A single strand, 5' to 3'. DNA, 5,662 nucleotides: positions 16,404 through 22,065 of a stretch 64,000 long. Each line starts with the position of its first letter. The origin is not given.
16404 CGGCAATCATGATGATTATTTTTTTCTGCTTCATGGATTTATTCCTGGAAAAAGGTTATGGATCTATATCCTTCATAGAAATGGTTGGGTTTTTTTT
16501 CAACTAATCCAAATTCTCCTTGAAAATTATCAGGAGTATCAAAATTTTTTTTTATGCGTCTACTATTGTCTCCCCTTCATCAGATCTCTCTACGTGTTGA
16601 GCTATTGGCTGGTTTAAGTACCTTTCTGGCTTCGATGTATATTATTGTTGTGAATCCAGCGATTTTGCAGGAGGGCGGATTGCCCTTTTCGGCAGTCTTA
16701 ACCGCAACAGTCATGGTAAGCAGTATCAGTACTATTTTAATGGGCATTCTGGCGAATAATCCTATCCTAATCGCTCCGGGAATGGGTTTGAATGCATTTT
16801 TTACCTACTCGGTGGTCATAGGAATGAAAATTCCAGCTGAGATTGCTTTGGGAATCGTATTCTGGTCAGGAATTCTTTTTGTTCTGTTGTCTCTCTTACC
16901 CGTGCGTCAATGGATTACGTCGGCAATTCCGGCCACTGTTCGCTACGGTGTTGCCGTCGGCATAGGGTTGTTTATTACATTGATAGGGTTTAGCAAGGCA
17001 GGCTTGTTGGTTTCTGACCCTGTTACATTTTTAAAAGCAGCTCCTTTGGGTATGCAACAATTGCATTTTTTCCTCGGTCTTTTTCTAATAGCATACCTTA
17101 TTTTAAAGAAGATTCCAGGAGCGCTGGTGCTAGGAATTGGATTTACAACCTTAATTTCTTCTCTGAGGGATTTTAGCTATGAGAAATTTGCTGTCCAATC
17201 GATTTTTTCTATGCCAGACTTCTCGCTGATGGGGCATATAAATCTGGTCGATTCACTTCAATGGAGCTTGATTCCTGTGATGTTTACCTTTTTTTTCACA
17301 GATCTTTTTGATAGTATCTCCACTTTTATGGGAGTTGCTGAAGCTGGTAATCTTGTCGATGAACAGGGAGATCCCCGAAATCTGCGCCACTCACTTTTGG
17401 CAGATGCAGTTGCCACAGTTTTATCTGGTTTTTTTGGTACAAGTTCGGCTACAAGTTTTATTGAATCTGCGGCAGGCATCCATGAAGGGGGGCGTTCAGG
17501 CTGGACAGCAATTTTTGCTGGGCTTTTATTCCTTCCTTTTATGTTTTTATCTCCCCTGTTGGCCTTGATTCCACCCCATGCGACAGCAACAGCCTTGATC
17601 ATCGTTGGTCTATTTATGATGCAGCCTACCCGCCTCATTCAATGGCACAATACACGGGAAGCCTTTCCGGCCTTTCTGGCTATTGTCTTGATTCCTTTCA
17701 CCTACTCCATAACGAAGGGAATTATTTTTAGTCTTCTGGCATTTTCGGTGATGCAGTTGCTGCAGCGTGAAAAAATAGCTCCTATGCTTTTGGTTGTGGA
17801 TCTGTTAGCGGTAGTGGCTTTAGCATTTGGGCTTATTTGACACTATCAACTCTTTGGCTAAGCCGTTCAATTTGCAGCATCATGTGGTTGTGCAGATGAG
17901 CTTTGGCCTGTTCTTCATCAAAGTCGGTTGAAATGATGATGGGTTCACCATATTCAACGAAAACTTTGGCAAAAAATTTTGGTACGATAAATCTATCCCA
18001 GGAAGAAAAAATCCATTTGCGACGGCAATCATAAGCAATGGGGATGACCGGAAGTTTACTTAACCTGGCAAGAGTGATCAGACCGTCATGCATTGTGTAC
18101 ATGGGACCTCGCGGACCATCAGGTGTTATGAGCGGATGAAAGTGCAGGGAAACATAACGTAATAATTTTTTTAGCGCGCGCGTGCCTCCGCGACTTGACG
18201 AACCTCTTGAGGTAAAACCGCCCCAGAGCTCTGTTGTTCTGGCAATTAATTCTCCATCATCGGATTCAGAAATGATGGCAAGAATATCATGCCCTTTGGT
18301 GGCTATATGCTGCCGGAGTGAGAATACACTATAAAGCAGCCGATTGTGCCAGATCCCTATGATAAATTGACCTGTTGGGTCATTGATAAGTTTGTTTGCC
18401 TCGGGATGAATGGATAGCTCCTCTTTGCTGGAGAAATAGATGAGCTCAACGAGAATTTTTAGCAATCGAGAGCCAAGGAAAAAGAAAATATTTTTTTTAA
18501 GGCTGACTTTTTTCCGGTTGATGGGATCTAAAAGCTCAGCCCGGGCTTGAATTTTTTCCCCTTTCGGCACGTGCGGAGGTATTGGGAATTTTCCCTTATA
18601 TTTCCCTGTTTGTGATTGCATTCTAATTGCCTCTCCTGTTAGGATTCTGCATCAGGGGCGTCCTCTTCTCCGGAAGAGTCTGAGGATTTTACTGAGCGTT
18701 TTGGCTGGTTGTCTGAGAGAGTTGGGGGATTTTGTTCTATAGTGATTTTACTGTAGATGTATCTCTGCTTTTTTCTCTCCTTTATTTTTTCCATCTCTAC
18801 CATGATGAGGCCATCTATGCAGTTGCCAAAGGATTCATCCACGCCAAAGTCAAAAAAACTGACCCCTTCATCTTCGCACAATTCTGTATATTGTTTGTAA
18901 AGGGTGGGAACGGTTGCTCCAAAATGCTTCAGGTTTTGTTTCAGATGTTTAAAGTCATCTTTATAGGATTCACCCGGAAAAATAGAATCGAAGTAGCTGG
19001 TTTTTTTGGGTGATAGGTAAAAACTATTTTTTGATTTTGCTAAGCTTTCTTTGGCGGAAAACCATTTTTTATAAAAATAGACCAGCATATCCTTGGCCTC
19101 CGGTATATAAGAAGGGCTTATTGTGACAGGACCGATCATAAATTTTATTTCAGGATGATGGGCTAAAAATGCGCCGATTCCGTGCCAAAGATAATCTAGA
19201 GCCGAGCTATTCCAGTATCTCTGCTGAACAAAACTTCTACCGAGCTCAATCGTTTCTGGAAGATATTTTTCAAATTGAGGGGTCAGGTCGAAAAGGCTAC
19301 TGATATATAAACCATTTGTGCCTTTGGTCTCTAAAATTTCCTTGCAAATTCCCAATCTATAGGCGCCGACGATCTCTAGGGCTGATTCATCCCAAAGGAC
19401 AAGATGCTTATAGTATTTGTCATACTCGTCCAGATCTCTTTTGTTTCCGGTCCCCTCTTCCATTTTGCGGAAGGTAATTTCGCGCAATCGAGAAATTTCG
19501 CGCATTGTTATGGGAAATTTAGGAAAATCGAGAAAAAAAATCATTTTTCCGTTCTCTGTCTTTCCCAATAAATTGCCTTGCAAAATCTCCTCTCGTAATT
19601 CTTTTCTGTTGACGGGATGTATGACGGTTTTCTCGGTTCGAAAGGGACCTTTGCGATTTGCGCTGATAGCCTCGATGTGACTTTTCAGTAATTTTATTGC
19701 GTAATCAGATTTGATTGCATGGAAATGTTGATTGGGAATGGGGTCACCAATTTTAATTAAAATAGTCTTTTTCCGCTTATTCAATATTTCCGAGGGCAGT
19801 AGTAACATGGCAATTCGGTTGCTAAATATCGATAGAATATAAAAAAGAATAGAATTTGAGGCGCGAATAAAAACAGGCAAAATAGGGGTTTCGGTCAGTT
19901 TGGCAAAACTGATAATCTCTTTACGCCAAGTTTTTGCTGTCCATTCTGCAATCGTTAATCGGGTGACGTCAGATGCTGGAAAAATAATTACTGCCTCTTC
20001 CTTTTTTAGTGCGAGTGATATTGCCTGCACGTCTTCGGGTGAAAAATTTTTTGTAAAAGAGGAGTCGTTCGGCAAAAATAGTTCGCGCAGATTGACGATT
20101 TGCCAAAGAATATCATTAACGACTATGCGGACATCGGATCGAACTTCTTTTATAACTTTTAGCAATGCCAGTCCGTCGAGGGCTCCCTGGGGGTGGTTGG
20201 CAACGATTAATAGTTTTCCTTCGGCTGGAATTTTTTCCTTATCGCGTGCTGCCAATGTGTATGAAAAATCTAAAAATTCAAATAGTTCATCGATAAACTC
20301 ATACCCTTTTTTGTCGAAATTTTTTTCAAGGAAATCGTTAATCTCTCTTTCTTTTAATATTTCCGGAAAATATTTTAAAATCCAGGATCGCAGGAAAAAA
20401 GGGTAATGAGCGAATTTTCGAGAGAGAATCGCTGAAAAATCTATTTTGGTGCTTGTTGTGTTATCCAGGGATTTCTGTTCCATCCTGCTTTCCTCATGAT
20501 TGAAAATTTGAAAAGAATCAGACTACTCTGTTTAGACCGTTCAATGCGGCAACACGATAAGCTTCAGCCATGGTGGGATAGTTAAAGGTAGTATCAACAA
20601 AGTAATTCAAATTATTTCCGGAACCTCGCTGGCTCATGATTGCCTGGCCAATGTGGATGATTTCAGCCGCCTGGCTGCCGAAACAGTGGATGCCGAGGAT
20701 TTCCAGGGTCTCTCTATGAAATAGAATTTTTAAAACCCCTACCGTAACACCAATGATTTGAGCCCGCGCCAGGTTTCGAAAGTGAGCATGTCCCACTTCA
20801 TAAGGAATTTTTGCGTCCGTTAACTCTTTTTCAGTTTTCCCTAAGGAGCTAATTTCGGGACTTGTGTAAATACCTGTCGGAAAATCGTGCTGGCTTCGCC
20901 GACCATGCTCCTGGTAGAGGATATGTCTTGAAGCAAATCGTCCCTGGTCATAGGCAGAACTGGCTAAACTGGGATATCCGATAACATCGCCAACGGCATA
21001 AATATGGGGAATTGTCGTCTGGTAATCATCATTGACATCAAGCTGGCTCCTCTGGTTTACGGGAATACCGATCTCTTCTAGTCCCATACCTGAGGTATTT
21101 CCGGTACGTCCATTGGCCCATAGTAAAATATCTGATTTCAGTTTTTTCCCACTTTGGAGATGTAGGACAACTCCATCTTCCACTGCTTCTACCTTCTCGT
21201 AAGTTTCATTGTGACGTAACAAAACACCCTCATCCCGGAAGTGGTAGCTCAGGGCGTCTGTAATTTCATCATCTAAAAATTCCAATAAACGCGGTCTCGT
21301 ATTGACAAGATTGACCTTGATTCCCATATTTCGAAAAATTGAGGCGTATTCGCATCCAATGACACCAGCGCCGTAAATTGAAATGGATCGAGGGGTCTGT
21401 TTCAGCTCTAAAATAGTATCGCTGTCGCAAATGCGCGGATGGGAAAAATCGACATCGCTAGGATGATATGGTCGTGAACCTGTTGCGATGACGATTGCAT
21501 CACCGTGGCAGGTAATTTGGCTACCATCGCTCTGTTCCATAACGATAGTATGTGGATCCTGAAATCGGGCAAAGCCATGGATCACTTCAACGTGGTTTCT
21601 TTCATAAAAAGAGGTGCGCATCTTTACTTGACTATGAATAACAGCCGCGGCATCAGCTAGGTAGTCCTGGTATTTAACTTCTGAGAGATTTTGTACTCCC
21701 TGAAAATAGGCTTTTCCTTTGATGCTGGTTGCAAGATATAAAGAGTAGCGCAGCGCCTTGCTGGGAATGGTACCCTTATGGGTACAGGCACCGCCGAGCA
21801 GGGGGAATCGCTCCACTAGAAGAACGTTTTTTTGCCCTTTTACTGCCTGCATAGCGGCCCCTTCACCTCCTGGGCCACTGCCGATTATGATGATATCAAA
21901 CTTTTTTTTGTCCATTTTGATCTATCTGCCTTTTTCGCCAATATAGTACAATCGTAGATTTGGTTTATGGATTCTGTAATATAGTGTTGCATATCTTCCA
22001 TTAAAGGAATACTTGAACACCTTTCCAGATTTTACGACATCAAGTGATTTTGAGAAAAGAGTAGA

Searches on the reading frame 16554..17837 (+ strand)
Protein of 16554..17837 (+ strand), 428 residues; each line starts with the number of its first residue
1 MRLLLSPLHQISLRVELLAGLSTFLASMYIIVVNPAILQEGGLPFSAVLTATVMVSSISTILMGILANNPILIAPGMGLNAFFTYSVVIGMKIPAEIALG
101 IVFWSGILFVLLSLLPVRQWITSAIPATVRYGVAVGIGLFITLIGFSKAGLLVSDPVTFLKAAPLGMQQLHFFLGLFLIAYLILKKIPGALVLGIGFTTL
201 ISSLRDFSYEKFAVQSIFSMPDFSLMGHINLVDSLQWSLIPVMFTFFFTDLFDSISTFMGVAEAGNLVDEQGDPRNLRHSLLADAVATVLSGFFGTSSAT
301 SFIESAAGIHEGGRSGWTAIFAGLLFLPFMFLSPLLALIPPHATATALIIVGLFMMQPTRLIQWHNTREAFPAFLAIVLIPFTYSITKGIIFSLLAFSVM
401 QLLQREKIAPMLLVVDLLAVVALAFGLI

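Call 26: search_protein_families(library=pfam, proteins=[window:16554-17837:+], max_evalue=0.001)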
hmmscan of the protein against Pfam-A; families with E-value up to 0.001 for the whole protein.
window:16554-17837:+ (428 aa): 1 family
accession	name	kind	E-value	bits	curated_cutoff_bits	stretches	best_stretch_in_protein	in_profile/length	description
PF00860.26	Xan_ur_permease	-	8.2e-44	150.3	27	1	16-390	3-387/389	Permease family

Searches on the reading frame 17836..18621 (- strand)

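Call 26: search_protein_families(library=pfam, proteins=[window:17836-18621:-], max_evalue=0.001)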
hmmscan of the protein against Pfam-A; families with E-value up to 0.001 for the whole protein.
window:17836-18621:- (262 aa): 1 family
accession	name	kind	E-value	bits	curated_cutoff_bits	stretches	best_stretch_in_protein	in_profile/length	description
PF04028.18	DUF374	-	1e-21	76.7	26.8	1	108-173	3-68/69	Domain of unknown function (DUF374)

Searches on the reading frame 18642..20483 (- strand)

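Call 27: search_protein_families(library=pfam, proteins=[window:18642-20483:-], max_evalue=0.0001)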
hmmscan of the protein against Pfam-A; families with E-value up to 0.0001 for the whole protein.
window:18642-20483:- (614 aa): 3 families
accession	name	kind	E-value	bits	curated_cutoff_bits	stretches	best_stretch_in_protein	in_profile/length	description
PF13444.12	Acetyltransf_5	-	1e-24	87.6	22.4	1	333-434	1-102/102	Acetyltransferase (GNAT) domain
PF19576.4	Acyltransf_2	-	1.2e-22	80.6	27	1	19-256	2-241/266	Acyltransferase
PF01553.26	Acyltransferase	-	9.6e-07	29.1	23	1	80-206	5-131/132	Acyltransferase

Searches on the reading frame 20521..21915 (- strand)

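Call 27: search_protein_families(library=pfam, proteins=[window:20521-21915:-], max_evalue=0.0001)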
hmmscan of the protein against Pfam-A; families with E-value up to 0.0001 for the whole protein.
window:20521-21915:- (465 aa): 7 families
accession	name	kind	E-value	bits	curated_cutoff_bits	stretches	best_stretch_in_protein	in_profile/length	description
PF07992.20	Pyr_redox_2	-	1.3e-61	209.1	26.1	1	6-325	1-291/291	Pyridine nucleotide-disulphide oxidoreductase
PF02852.28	Pyr_redox_dim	-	3.3e-24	85.6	25.3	1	346-456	2-109/110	Pyridine nucleotide-disulphide oxidoreductase, dimerisation domain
PF00070.33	Pyr_redox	-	4.2e-17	62.9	22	1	178-251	2-79/82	Pyridine nucleotide-disulphide oxidoreductase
PF12831.13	FAD_oxidored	-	8.5e-10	38.9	27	1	7-54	1-48/416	FAD dependent oxidoreductase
PF03486.20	HI0933_like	-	2.4e-06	27.6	50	0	7-38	2-33/244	HI0933-like protein Rossmann domain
PF13434.12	Lys_Orn_oxgnase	-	4.3e-06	26.5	21.3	1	75-190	90-203/339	L-lysine 6-monooxygenase/L-ornithine 5-monooxygenase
PF13738.12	Pyr_redox_3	-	6.1e-05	22.9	30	0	9-309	1-305/305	Pyridine nucleotide-disulphide oxidoreductase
